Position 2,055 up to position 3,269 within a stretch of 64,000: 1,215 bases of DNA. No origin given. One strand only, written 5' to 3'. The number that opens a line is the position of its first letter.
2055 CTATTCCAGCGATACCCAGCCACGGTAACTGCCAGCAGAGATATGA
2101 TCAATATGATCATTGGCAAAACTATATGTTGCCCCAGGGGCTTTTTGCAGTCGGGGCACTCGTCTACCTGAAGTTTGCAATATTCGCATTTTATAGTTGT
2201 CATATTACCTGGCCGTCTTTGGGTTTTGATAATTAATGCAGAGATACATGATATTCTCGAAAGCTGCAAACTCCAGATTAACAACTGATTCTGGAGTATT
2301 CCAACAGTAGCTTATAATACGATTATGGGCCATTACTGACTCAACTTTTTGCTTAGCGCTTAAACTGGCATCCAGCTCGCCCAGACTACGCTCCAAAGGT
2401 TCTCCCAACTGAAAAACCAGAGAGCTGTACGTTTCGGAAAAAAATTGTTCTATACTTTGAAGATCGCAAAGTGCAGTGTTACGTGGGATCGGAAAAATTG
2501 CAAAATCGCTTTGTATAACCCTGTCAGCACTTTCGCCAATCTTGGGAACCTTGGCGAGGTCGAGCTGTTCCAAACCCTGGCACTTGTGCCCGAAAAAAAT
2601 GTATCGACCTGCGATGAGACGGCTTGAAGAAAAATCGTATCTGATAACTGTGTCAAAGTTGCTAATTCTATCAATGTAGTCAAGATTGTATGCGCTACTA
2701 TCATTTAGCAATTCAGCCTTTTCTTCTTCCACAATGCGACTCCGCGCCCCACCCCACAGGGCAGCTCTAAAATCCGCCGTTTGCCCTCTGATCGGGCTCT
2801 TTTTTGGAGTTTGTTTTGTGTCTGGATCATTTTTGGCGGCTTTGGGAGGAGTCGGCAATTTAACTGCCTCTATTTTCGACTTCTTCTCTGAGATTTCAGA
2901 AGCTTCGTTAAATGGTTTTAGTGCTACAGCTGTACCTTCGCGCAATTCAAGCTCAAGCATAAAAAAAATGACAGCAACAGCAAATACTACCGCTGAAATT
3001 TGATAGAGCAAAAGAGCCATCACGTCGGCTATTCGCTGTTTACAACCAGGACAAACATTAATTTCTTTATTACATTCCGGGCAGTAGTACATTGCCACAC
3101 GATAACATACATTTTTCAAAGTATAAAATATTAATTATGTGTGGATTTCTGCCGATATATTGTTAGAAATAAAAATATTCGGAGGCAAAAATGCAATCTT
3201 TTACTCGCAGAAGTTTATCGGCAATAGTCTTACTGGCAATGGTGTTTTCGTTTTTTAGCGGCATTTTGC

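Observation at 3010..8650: A roughly 0.5 kb gene-pair module is duplicated and brackets a GC-rich three-gene cassette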

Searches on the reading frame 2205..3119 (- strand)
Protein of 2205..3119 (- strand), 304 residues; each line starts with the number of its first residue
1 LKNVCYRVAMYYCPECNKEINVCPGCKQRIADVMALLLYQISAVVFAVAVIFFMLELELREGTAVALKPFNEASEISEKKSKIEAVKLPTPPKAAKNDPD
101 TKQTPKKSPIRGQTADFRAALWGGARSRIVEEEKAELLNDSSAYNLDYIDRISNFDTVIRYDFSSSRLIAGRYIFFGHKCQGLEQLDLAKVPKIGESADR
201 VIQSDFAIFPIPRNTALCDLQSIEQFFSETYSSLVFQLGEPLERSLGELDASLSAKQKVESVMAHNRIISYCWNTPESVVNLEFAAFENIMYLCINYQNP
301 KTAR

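Call 9: search_protein_families(library=pfam, proteins=[window:2205-3119:-], max_evalue=0.1)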
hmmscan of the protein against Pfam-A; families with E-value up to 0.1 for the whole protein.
window:2205-3119:- (304 aa): 2 families
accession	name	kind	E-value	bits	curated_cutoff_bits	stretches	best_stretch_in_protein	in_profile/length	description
PF13920.12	zf-C3HC4_3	-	0.02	15.2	27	1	10-32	23-48/49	Zinc finger, C3HC4 type (RING finger)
PF12773.13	DZR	-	0.043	14.4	27.3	1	12-30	14-34/45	Double zinc ribbon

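Call 13: search_protein_families(library=ncbifam, proteins=[window:2205-3119:-], max_evalue=0.01)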
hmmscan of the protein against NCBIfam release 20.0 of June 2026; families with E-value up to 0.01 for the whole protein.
window:2205-3119:- (304 aa): 0 families
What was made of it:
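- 2205..3092 (-): ZnR295: intact resident zinc-ribbon (CxxC..CxxC) + TM + ~240-aa C-terminal domain protein. No Pfam or NCBIfam family (calls 9, 13).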

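Call 20: find_homologous_proteins(query=window:2205-3092:-, max_evalue=0.01)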
Query window:2205-3092:- (295 aa): 12 proteins with E <= 0.01 among 884 candidates.
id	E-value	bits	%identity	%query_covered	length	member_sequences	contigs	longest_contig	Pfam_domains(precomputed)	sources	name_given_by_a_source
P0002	1.2e-173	594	100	92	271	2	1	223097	-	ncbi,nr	ncbi:MAG: hypothetical protein KKB51_04595 [Candidatus Riflebacteria bacterium]|nr:hypothetical prot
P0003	1.4e-117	410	64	100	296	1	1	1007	-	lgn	-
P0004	4.1e-117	409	62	100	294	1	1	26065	-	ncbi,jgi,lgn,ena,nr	ncbi:MAG TPA: hypothetical protein DCG57_15380 [Candidatus Riflebacteria bacterium]|jgi:hypothetical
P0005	2.5e-116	406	63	100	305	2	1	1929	-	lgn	-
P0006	1.6e-114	400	63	100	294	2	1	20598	-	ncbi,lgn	-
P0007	7.3e-114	398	61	100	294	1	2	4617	-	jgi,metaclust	metaclust:\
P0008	1.2e-113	397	62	100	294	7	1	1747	-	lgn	-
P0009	1.6e-113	397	62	100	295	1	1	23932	-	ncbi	-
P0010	2.4e-112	393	60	100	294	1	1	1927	-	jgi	-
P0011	2.2e-110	387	60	100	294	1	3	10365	-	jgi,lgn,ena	-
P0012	3.6e-107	376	59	100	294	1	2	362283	-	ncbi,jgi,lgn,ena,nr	ncbi:MAG: hypothetical protein CVV42_17920 [Candidatus Riflebacteria bacterium HGW-Riflebacteria-2]|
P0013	2.0e-102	360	56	100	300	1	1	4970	-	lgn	-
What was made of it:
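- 2205..3092 (-): Has 12 homologs, all Riflebacteria-type, at 56-64% identity (call 20).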

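Call 22: find_encoding_contigs(protein=P0012, flank=10000, max_places=2)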
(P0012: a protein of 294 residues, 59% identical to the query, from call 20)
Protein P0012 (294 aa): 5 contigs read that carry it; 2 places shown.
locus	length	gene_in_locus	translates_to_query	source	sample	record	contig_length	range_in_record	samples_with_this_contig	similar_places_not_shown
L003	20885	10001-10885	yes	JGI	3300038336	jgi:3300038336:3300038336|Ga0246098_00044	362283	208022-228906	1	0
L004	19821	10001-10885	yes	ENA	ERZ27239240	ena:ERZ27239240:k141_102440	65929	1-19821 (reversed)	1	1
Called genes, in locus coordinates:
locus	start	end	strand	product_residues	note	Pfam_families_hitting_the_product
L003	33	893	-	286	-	PF03705:CheR_N, PF08241:Methyltransf_11 (faint), PF01739:CheR, PF13847:Methyltransf_31 (faint), PF13649:Methyltransf_25 (faint)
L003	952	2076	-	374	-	PF00072:Response_reg, PF01339:CheB_methylest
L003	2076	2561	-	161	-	PF01584:CheW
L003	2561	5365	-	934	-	PF12797:Fer4_2 (faint), PF12838:Fer4_7 (weak), PF13237:Fer4_10 (weak), PF00037:Fer4 (weak), PF12837:Fer4_6 (weak), PF02906:Fe_hyd_lg_C, PF18947:HAMP_2, PF00015:MCPsignal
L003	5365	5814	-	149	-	-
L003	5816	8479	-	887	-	-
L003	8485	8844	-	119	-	PF00072:Response_reg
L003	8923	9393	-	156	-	PF13690:CheX, PF04509:CheC (weak)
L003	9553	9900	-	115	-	-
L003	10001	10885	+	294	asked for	-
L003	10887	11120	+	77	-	-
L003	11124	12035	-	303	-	PF12679:ABC2_membrane_2, PF13346:ABC2_membrane_5 (weak)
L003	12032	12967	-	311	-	PF00005:ABC_tran, PF13304:AAA_21 (weak)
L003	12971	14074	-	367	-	PF01594:AI-2E_transport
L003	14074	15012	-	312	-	-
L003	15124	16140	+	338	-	PF03706:LPG_synthase_TM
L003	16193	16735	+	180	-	PF01476:LysM (weak)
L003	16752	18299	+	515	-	PF00905:Transpeptidase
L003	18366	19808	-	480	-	PF13401:AAA_22 (faint), PF00158:Sigma54_activat, PF07724:AAA_2, PF00004:AAA, PF07728:AAA_5, PF10431:ClpB_D2-small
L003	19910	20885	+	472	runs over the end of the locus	PF23914:TPR_CcmH_CycH (weak), PF13432:TPR_16 (weak), PF00515:TPR_1 (weak), PF13424:TPR_12 (weak), PF13432:TPR_16, PF14559:TPR_19 (weak), PF13181:TPR_8 (weak), PF13414:TPR_11 (weak), +13 more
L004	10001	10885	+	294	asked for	-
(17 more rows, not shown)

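Call 23: find_encoding_contigs(protein=P0004, flank=10000, max_places=2)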
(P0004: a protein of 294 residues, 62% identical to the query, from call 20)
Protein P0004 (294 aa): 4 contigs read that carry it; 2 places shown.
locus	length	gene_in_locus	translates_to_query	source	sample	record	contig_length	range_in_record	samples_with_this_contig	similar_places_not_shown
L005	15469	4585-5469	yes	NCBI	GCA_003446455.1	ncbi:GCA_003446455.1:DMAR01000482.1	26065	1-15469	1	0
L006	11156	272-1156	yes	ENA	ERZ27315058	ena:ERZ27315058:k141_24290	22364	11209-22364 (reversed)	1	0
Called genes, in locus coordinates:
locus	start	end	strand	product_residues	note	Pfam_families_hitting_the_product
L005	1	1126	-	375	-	PF12729:4HB_MCP_1, PF00672:HAMP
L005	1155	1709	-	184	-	PF01584:CheW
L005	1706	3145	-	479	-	PF01739:CheR, PF13431:TPR_17 (faint), PF07719:TPR_2 (faint)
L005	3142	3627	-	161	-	PF01584:CheW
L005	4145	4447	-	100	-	-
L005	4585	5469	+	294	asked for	-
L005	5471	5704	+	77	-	-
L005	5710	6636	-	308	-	PF12730:ABC2_membrane_4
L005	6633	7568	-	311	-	PF00005:ABC_tran, PF13304:AAA_21 (weak)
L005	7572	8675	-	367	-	PF01594:AI-2E_transport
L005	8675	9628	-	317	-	-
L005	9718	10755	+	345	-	PF03706:LPG_synthase_TM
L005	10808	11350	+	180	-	PF01476:LysM (weak)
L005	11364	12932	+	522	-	PF00905:Transpeptidase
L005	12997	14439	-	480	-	PF13401:AAA_22 (faint), PF00158:Sigma54_activat, PF07724:AAA_2, PF00004:AAA, PF07728:AAA_5, PF10431:ClpB_D2-small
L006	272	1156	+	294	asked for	-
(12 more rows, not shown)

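Call 24: find_encoding_contigs(protein=P0006, flank=10000, max_places=2)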
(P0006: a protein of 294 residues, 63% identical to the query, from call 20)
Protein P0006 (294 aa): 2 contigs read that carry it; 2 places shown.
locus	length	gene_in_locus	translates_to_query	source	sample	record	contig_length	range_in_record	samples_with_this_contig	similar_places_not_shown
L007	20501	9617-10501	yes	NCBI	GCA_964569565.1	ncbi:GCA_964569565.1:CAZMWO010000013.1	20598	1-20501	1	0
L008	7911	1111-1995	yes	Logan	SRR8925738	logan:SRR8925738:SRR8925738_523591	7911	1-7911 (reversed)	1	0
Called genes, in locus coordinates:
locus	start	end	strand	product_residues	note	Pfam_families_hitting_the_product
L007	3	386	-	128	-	?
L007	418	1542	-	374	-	PF00072:Response_reg, PF01339:CheB_methylest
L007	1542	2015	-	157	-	PF01584:CheW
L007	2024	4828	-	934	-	-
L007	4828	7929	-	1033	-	PF01627:Hpt, PF02895:H-kinase_dim, PF02518:HATPase_c, PF01584:CheW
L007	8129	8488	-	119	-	PF00072:Response_reg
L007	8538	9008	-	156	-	PF13690:CheX, PF04509:CheC (weak)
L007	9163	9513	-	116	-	-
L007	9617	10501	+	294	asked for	-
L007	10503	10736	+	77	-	-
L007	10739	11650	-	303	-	PF12679:ABC2_membrane_2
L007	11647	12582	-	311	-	PF00005:ABC_tran, PF13304:AAA_21 (weak)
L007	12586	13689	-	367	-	PF01594:AI-2E_transport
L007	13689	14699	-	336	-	-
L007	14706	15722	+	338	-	PF03706:LPG_synthase_TM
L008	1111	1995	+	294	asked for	-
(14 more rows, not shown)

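Call 25: find_encoding_contigs(protein=P0009, flank=10000, max_places=2)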
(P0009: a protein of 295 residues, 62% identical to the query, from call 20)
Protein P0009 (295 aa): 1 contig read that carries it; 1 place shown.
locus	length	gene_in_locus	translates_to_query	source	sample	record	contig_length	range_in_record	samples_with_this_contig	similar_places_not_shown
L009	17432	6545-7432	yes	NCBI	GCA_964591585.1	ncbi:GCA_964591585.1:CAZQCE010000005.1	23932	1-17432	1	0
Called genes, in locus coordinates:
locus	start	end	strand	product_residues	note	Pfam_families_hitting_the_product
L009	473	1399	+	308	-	-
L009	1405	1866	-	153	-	PF13673:Acetyltransf_10, PF00583:Acetyltransf_1, PF13302:Acetyltransf_3 (weak), PF13508:Acetyltransf_7, PF08445:FR47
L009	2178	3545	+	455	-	PF03415:Peptidase_C11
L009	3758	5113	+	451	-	PF03415:Peptidase_C11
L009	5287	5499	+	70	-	-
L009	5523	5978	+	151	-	-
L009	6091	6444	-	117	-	-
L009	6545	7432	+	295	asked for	-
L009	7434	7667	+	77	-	-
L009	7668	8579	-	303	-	PF12679:ABC2_membrane_2 (weak)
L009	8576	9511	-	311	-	PF00005:ABC_tran, PF13304:AAA_21 (weak)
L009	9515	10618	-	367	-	PF01594:AI-2E_transport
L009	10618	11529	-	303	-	-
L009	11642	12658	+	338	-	PF03706:LPG_synthase_TM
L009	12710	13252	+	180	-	PF01476:LysM (weak)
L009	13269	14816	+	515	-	PF00905:Transpeptidase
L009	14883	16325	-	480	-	PF13401:AAA_22 (faint), PF00158:Sigma54_activat, PF07724:AAA_2, PF00004:AAA, PF07728:AAA_5, PF10431:ClpB_D2-small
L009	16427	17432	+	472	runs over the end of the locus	PF00515:TPR_1 (faint), PF14559:TPR_19 (weak), PF23914:TPR_CcmH_CycH (weak), PF13424:TPR_12 (weak), PF13432:TPR_16, PF14559:TPR_19, PF07719:TPR_2 (weak), PF13181:TPR_8 (weak), +13 more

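Call 34: search_protein_families(library=phrogs, proteins=[window:2205-3092:-, L009:5287-5499:+, L009:5523-5978:+], max_evalue=0.01)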
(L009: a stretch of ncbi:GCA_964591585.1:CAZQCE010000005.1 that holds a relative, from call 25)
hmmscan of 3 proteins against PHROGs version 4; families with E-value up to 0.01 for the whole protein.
window:2205-3092:- (295 aa): 0 families

L009:5287-5499:+ (70 aa): 1 family
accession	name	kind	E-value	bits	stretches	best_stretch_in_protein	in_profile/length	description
phrog_1563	-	unknown function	5.6e-05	24.4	1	15-68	16-67/97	-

L009:5523-5978:+ (151 aa): 1 family
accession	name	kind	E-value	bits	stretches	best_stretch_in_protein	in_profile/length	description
phrog_7201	-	unknown function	0.0052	17.6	1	93-150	55-112/133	-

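Call 35: search_protein_families(library=padloc, proteins=[window:2205-3092:-], max_evalue=0.01)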
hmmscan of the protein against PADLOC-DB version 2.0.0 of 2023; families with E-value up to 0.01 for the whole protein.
window:2205-3092:- (295 aa): 0 families

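Call 90: predict_structure(alignment_id=A5)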
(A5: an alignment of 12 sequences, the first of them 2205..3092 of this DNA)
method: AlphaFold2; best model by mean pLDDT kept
length: 295 residues; sequences in the alignment: 12
mean_pLDDT: 44.0   pTM: 0.28
mean pLDDT of the five models: 44.0, 41.1, 40.7, 40.1, 35.4
residues with pLDDT >= 90: 0; 70-90: 21; 50-70: 72; < 50: 202
segments of 3 or more residues with pLDDT < 50: 56-186, 188-190, 192-211, 213-215, 230-240, 250-259, 268-271, 277-282, 288-295
pLDDT, mean of each block of 10 residues (from residue 1): 55 58 71 78 65 46 39 31 35 28 25 29 38 31 31 33 32 37 46 40 41 51 51 42 53 46 51 49 49 35
secondary structure, 60 per line:
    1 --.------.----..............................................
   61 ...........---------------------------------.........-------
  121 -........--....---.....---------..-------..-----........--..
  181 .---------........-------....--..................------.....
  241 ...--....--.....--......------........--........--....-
elements in order: H15-71 H105-113 H122-129 H132-135 H139-143 H169-176 H191-198 H206-209 H212-229 H236-243 H246-249 E252-256 E259-264 E271-278 E281-288 H291-294
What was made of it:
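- Tried and rejected: AF2 of ZnR295 with 12 homologs: pLDDT 44, unusable, so it was not fold-searched (call 90).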
